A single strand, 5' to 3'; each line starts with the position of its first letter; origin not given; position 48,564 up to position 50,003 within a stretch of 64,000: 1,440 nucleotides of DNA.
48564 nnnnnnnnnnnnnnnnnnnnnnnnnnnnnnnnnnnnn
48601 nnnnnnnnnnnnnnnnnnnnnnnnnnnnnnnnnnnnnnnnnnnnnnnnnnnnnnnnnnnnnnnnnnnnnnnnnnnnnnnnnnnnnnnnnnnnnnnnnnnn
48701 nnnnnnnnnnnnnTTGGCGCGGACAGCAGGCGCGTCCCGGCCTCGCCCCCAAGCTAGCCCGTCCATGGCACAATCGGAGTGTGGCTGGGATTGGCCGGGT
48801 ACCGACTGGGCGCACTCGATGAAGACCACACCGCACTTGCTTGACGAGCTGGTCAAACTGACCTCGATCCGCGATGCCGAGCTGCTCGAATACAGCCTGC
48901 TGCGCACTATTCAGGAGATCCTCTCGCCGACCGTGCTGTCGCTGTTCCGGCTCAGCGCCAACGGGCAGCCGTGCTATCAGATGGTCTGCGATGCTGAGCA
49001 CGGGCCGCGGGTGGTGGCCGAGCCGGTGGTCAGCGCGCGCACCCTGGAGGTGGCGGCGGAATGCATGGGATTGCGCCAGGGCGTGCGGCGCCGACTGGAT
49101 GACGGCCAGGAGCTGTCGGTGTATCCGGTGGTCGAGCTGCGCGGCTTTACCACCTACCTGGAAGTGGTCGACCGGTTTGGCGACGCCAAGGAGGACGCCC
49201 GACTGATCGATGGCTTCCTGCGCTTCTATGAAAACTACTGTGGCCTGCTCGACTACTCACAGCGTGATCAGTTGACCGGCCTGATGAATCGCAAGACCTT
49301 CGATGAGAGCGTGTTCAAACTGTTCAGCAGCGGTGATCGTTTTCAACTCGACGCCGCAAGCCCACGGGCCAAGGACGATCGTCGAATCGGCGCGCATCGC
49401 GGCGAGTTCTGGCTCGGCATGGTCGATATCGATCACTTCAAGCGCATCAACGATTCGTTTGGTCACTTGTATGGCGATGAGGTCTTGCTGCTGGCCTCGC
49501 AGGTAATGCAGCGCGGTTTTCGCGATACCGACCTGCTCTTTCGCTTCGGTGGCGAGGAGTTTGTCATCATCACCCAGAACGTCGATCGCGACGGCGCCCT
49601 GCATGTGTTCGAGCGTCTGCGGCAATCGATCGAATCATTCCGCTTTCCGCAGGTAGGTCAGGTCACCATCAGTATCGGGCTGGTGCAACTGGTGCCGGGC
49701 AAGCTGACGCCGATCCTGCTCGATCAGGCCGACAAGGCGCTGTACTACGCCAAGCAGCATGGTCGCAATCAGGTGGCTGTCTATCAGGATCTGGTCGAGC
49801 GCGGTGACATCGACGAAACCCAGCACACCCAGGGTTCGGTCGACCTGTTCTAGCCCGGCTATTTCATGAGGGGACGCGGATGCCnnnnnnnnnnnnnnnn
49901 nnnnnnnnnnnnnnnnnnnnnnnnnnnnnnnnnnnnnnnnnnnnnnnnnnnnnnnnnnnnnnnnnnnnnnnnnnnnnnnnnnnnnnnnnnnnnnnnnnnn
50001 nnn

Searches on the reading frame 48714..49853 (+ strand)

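Call 95: search_protein_families(library=pfam, proteins=[window:48714-49853:+], max_evalue=0.00001)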
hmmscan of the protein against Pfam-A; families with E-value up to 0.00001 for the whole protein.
window:48714-49853:+ (379 aa): 1 family
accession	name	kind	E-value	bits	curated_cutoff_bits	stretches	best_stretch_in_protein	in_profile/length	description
PF00990.26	GGDEF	-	2.8e-34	118.7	23.8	1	230-353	31-161/161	Diguanylate cyclase, GGDEF domain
